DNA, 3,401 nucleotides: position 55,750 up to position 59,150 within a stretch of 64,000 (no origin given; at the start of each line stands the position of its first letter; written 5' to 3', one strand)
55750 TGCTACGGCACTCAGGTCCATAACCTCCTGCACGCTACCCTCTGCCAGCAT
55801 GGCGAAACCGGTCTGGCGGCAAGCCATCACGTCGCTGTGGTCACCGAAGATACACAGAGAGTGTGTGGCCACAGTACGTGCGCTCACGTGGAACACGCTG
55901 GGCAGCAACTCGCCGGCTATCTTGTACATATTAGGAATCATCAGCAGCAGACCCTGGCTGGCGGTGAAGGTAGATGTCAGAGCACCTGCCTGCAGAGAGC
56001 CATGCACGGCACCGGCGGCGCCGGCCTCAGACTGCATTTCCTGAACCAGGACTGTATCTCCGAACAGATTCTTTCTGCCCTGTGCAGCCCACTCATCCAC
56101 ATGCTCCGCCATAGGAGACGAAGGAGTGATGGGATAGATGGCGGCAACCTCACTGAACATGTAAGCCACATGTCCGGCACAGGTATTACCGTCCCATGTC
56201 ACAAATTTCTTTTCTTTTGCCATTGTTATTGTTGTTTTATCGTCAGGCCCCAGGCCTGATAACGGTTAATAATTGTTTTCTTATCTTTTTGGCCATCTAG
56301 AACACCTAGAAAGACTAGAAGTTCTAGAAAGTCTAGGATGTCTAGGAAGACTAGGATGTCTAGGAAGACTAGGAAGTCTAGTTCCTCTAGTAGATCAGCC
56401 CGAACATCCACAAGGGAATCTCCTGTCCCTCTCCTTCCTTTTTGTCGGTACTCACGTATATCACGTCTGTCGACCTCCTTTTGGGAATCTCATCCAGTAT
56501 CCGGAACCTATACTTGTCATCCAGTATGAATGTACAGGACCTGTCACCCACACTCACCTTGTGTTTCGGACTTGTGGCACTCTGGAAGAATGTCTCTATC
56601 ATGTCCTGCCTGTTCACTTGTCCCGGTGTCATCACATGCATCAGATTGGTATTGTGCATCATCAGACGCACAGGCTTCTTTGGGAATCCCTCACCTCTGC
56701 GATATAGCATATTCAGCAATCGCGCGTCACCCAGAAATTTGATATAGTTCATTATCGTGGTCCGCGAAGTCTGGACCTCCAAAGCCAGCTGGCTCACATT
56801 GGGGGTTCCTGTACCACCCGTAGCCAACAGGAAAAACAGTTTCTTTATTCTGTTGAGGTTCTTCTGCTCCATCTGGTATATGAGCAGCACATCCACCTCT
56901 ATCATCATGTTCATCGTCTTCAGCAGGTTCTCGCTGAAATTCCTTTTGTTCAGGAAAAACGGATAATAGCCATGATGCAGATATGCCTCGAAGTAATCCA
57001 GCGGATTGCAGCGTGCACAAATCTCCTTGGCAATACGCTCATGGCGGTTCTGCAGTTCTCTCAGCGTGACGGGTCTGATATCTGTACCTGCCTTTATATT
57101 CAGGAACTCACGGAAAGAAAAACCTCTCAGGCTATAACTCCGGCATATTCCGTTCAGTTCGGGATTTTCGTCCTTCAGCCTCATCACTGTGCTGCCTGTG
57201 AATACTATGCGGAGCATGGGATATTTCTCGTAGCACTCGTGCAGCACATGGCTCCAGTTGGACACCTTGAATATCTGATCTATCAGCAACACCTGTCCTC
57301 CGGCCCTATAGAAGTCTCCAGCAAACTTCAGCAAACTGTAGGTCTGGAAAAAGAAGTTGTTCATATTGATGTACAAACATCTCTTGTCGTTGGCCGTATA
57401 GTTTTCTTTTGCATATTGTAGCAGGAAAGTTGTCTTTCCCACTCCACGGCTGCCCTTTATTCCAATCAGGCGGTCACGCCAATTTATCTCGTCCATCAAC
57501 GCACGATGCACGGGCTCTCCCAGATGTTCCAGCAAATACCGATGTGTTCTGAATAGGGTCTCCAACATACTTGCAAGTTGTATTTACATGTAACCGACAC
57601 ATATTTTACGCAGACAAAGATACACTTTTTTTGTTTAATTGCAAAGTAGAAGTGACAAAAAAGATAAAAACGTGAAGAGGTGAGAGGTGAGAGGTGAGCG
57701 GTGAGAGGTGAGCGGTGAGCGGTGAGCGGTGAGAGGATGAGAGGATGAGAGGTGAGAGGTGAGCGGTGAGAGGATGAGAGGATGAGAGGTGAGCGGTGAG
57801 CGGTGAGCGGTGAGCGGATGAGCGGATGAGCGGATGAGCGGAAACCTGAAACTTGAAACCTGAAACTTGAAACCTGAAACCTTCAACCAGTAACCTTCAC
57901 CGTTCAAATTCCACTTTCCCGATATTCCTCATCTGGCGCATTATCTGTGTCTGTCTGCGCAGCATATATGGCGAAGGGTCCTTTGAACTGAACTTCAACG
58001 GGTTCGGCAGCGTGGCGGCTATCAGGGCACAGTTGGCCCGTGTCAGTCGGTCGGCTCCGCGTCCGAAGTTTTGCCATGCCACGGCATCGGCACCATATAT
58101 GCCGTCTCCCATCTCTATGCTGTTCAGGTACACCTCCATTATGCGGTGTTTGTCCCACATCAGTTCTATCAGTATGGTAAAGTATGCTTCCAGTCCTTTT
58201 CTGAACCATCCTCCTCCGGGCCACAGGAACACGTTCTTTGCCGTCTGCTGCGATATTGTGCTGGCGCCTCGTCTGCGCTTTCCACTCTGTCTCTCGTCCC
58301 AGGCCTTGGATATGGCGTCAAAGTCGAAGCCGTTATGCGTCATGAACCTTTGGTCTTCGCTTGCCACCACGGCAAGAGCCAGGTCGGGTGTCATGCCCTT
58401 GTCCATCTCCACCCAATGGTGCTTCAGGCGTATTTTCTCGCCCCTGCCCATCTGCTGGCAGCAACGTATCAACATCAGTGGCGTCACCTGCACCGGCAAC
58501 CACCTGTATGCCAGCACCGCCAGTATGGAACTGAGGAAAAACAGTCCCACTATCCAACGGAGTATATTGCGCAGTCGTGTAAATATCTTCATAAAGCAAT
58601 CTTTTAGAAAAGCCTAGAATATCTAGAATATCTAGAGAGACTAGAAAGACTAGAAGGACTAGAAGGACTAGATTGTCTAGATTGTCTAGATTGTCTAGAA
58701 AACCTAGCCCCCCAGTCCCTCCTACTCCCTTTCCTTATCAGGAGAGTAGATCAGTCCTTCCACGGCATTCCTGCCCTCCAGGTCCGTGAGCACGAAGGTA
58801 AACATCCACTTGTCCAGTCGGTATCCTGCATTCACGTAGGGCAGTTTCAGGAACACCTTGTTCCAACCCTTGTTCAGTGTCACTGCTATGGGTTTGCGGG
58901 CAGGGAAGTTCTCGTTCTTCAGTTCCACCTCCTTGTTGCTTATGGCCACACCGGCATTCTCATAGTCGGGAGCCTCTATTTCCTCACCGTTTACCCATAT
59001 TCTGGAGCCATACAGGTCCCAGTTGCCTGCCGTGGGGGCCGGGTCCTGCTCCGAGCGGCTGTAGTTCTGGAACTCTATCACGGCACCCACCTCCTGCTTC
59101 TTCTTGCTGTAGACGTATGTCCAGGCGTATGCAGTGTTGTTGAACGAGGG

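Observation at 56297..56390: Two CTAG arrays, each with exactly 11 CTAG cores at a strict 9-bp spacing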

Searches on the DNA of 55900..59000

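Call 35: search_rna_families(source=window, start=55900, end=59000, threshold=evalue, max_evalue=1)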
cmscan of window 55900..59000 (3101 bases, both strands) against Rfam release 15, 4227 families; matches with E-value up to 1: 1.
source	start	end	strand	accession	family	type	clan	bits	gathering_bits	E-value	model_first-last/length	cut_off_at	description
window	56613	56663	-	RF01147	sR12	Gene; snRNA; snoRNA; CD-box;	-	19.4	38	0.5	1-52/52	no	Small nucleolar RNA sR12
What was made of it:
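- Tried and rejected: The only Rfam hit is sub-threshold and lies outside the arrays (call 35).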

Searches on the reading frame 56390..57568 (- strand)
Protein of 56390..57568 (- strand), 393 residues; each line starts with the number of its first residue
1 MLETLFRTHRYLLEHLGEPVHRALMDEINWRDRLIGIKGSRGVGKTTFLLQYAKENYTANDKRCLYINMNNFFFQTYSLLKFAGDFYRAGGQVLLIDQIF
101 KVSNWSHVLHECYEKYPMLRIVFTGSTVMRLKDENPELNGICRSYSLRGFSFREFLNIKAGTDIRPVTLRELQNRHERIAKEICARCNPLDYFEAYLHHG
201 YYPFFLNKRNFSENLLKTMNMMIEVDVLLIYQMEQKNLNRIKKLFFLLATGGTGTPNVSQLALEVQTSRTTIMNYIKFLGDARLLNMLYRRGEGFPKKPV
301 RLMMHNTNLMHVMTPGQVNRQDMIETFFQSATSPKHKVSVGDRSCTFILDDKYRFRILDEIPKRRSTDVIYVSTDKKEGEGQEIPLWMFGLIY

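Call 6: find_encoding_contigs(protein=window:56390-57568:-, flank=10000, max_places=10)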
Protein window:56390-57568:- (393 aa): 1 contig read that carries it; 1 place shown.
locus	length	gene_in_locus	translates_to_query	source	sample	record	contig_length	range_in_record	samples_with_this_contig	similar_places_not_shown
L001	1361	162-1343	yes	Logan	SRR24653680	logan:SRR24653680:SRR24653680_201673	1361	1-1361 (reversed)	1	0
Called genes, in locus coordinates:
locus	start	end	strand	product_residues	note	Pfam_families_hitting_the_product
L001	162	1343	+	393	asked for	PF13173:AAA_14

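Call 7: search_protein_families(library=pfam, proteins=[window:56390-57568:-])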
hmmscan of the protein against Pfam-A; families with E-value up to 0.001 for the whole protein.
window:56390-57568:- (393 aa): 2 families
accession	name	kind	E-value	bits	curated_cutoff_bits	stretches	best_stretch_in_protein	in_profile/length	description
PF13173.12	AAA_14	-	1.6e-23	83.6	27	1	33-156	3-129/129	AAA domain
PF25199.1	nSTAND_NTPase5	-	0.00012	22.3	34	1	30-101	39-107/145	Novel STAND NTPase 5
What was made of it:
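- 56387..57568 (-): AAA_14 ATPase gene whose stop codon is the outermost core of array A. Pfam AAA_14, E=1.6e-23 (call 7).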

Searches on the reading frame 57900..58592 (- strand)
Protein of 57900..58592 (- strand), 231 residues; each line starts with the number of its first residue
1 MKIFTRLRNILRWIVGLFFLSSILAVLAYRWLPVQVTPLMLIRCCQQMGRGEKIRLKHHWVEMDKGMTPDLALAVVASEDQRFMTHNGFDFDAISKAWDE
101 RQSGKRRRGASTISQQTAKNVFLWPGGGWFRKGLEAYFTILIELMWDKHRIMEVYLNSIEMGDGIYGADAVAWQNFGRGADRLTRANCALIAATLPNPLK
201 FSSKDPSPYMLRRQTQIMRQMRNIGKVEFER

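Call 7: search_protein_families(library=pfam, proteins=[window:57900-58592:-])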
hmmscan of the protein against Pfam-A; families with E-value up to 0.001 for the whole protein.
window:57900-58592:- (231 aa): 1 family
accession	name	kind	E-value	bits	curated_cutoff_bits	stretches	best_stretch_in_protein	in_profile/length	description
PF00912.28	Transgly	-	5.2e-44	150.2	27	1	56-221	12-177/178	Transglycosylase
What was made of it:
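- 57897..58592 (-): mtgA (monofunctional peptidoglycan transglycosylase), the gene downstream of array B. Pfam Transgly, E=5e-44 (call 7).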

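Call 19: find_homologous_proteins(query=window:57900-58592:-, max_evalue=1e-40)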
Query window:57900-58592:- (231 aa): 7998 proteins with E <= 1e-40 among 8000 candidates; the best 120 are listed.
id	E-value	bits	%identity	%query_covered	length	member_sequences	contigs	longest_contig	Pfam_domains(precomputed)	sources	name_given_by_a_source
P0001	2.4e-135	467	87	100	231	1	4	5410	PF00912.29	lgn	-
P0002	3.5e-135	467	87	100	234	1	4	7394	PF00912.29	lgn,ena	-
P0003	4.7e-135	466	88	97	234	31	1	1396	PF00912.29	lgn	-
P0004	8.2e-135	466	86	100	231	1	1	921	PF00912.29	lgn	-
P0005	1.6e-134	465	86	100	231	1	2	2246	PF00912.29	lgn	-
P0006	2.5e-134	464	86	100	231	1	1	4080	PF00912.29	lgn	-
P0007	3.2e-134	464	88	97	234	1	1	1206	PF00912.29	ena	-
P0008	4.2e-134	463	87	99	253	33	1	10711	PF00912.29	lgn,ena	-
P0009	5.6e-134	463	86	100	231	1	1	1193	PF00912.29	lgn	-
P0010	2.4e-133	461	86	100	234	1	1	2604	PF00912.29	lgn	-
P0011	2.6e-133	461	86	100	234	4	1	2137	PF00912.29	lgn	-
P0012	1.4e-132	458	85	100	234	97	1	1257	PF00912.29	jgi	jgi:monofunctional biosynthetic peptidoglycan transglycosylase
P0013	1.5e-132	458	84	100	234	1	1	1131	PF00912.29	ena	-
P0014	2.3e-132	458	89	94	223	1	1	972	PF00912.29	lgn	-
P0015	3.1e-132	457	84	100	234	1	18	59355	PF00912.29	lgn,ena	-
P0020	1.2e-131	455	86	99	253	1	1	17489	PF00912.29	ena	-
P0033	8.1e-130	449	82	98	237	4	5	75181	PF00912.29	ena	-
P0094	5.7e-124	430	82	98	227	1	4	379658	PF00912.29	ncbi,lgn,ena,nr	ncbi:MAG: monofunctional biosynthetic peptidoglycan transglycosylase [Bacteroidaceae bacterium]|nr:m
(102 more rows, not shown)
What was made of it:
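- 57897..58592 (-): Best homologues are 87% identical and come from uncultured Bacteroidaceae MAGs (call 19).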

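Call 20: find_encoding_contigs(protein=P0015, flank=8000, max_places=4)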
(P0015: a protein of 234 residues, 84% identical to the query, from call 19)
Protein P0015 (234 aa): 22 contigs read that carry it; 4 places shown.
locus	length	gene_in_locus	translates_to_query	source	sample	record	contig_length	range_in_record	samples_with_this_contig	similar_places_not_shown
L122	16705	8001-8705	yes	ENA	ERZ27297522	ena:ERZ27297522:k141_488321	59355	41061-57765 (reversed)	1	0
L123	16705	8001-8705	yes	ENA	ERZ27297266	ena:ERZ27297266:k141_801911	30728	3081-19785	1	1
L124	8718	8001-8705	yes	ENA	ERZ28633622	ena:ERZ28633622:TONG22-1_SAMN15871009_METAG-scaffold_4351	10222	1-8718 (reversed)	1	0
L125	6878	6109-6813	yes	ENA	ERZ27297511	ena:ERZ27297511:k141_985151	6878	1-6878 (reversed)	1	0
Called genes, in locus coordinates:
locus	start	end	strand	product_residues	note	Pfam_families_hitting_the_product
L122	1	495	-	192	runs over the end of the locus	PF00406:ADK, PF13238:AAA_18 (weak), PF13671:AAA_33 (weak), PF13207:AAA_17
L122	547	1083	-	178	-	PF00156:Pribosyltran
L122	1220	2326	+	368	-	PF16115:DUF4831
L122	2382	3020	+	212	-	PF02578:Cu-oxidase_4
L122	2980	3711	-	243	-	PF03309:Pan_kinase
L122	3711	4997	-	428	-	PF03092:BT1, PF07690:MFS_1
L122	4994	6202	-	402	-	-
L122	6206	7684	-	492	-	PF00587:tRNA-synt_2b, PF03129:HGTP_anticodon, PF09180:ProRS-C_1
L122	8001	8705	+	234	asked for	PF00912:Transgly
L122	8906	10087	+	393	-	PF13173:AAA_14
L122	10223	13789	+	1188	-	PF01855:POR_N, PF17147:PFOR_II, PF01558:POR, PF10371:EKR, PF00037:Fer4 (weak), PF12837:Fer4_6 (weak), PF12838:Fer4_7, PF13484:Fer4_16, +5 more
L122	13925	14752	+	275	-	PF00924:MS_channel_2nd, PF21082:MS_channel_3rd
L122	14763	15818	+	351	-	PF13439:Glyco_transf_4, PF00534:Glycos_transf_1, PF13692:Glyco_trans_1_4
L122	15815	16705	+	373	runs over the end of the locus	-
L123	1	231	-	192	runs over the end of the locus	PF00406:ADK, PF13238:AAA_18 (weak), PF13671:AAA_33 (weak), PF13207:AAA_17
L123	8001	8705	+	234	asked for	PF00912:Transgly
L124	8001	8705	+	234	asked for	PF00912:Transgly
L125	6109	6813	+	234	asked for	PF00912:Transgly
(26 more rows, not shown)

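Call 21: find_encoding_contigs(protein=P0094, flank=8000, max_places=3)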
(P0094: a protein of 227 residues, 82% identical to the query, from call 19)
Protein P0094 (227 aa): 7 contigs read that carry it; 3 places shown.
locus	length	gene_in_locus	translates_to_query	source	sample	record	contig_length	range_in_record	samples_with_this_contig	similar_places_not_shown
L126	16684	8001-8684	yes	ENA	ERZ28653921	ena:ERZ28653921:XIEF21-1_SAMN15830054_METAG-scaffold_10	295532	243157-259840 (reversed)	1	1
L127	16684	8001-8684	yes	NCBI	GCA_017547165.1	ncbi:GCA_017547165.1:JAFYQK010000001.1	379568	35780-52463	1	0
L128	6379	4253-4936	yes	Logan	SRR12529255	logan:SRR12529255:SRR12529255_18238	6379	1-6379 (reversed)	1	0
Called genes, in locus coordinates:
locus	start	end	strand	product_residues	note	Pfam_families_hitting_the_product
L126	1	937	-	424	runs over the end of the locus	PF13173:AAA_14, PF13635:DUF4143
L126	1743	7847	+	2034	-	PF02838:Glyco_hydro_20b, PF14845:Glycohydro_20b2 (faint), PF00728:Glyco_hydro_20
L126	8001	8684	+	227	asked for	PF00912:Transgly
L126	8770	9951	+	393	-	PF13173:AAA_14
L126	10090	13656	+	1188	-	PF01855:POR_N, PF17147:PFOR_II, PF01558:POR, PF10371:EKR, PF00037:Fer4 (weak), PF12837:Fer4_6 (weak), PF12838:Fer4_7, PF13484:Fer4_16, +6 more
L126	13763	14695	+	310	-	PF00535:Glycos_transf_2, PF10111:Glyco_tranf_2_2, PF13641:Glyco_tranf_2_3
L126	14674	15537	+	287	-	PF13641:Glyco_tranf_2_3 (weak), PF00535:Glycos_transf_2, PF10111:Glyco_tranf_2_2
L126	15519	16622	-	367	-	-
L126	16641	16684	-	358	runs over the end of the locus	PF00535:Glycos_transf_2, PF10111:Glyco_tranf_2_2 (weak), PF13641:Glyco_tranf_2_3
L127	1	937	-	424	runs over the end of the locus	PF13173:AAA_14, PF13635:DUF4143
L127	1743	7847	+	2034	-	PF02838:Glyco_hydro_20b, PF14845:Glycohydro_20b2 (faint), PF00728:Glyco_hydro_20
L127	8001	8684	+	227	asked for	PF00912:Transgly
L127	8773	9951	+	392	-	PF13173:AAA_14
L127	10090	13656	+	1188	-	PF01855:POR_N, PF17147:PFOR_II, PF01558:POR, PF10371:EKR, PF00037:Fer4 (weak), PF12837:Fer4_6 (weak), PF12838:Fer4_7, PF13484:Fer4_16, +6 more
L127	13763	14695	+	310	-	PF00535:Glycos_transf_2, PF10111:Glyco_tranf_2_2, PF13641:Glyco_tranf_2_3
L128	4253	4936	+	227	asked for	PF00912:Transgly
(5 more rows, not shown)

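Call 22: find_encoding_contigs(protein=P0033, flank=8000, max_places=3)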
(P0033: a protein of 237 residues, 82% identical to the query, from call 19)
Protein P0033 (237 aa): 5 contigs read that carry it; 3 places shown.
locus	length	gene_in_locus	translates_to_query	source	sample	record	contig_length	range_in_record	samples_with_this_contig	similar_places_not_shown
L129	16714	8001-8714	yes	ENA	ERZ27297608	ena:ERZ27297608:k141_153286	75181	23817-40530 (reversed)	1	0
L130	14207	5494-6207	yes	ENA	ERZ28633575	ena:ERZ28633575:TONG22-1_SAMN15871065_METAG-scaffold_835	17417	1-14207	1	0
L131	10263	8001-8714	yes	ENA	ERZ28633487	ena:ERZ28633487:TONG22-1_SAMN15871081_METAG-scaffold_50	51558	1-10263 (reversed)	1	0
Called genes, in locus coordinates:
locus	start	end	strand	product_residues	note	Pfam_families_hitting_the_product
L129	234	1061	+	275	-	PF00717:Peptidase_S24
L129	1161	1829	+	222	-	PF05635:23S_rRNA_IVP (weak)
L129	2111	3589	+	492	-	PF00587:tRNA-synt_2b, PF03129:HGTP_anticodon, PF09180:ProRS-C_1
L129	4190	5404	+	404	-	-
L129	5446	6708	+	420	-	PF03092:BT1, PF07690:MFS_1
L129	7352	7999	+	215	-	PF03309:Pan_kinase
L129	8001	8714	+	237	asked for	PF00912:Transgly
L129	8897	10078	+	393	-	PF13173:AAA_14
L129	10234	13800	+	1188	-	PF01855:POR_N, PF17147:PFOR_II, PF01558:POR, PF10371:EKR, PF00037:Fer4 (weak), PF12837:Fer4_6 (weak), PF12838:Fer4_7, PF13484:Fer4_16, +5 more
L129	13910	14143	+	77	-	PF21082:MS_channel_3rd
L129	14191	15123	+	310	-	PF00535:Glycos_transf_2, PF10111:Glyco_tranf_2_2, PF13641:Glyco_tranf_2_3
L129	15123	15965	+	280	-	PF00535:Glycos_transf_2, PF10111:Glyco_tranf_2_2, PF13641:Glyco_tranf_2_3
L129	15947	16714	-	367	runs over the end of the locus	-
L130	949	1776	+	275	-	PF00717:Peptidase_S24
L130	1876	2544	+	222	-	PF05635:23S_rRNA_IVP (weak)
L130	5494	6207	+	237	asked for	PF00912:Transgly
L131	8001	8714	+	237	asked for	PF00912:Transgly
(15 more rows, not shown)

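Call 27: find_encoding_contigs(protein=P0008, flank=6000, max_places=3)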
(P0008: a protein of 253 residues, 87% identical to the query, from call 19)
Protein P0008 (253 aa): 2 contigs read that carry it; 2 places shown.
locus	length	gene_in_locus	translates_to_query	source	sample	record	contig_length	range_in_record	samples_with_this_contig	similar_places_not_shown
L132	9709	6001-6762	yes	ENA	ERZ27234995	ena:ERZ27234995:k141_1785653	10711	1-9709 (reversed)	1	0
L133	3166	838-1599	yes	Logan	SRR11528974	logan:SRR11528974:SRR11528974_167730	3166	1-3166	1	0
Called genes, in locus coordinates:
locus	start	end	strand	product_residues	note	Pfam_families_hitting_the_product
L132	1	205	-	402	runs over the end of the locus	?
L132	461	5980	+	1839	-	PF02838:Glyco_hydro_20b, PF14845:Glycohydro_20b2 (weak), PF00728:Glyco_hydro_20, PF14200:RicinB_lectin_2 (faint), PF13088:BNR_2 (weak)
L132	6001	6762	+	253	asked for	PF00912:Transgly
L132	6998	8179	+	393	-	PF13173:AAA_14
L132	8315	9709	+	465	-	?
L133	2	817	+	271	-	?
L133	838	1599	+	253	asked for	PF00912:Transgly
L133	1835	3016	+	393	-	PF13173:AAA_14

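Call 28: find_encoding_contigs(protein=P0020, flank=6000, max_places=3)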
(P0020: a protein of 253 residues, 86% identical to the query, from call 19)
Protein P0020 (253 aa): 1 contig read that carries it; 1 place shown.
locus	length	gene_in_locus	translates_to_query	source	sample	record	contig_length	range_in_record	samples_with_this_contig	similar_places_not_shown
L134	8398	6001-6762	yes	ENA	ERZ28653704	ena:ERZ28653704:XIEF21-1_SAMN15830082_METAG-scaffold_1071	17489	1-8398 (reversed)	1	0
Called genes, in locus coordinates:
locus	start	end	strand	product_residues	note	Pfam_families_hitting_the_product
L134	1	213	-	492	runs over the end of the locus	PF00587:tRNA-synt_2b, PF03129:HGTP_anticodon, PF09180:ProRS-C_1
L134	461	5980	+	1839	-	PF02838:Glyco_hydro_20b, PF14845:Glycohydro_20b2 (weak), PF00728:Glyco_hydro_20, PF14200:RicinB_lectin_2 (faint), PF13088:BNR_2 (weak)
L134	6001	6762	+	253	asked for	PF00912:Transgly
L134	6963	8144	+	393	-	PF13173:AAA_14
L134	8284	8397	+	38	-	?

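Call 29: find_encoding_contigs(protein=P0002, flank=6000, max_places=4)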
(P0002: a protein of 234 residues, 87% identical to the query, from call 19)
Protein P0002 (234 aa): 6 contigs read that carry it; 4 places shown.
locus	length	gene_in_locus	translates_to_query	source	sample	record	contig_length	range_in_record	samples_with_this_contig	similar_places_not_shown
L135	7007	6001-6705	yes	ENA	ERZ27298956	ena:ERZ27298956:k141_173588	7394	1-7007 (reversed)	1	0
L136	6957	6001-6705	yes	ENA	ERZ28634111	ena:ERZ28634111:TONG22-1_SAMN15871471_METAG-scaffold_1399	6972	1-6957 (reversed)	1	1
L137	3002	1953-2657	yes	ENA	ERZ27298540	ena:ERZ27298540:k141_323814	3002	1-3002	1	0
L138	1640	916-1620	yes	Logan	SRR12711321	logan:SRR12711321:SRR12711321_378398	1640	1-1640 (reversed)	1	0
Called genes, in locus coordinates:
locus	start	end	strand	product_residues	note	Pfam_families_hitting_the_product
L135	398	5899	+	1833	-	PF02838:Glyco_hydro_20b, PF14845:Glycohydro_20b2 (weak), PF00728:Glyco_hydro_20, PF14200:RicinB_lectin_2 (faint), PF13385:Laminin_G_3 (weak), PF02012:BNR (faint), PF13088:BNR_2 (weak)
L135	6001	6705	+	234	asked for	PF00912:Transgly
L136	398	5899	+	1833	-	PF02838:Glyco_hydro_20b, PF14845:Glycohydro_20b2 (weak), PF00728:Glyco_hydro_20, PF14200:RicinB_lectin_2 (faint), PF13385:Laminin_G_3 (weak), PF02012:BNR (faint), PF13088:BNR_2 (weak)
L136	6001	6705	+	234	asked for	PF00912:Transgly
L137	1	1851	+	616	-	?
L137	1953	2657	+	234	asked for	PF00912:Transgly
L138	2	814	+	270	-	?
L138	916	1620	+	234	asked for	PF00912:Transgly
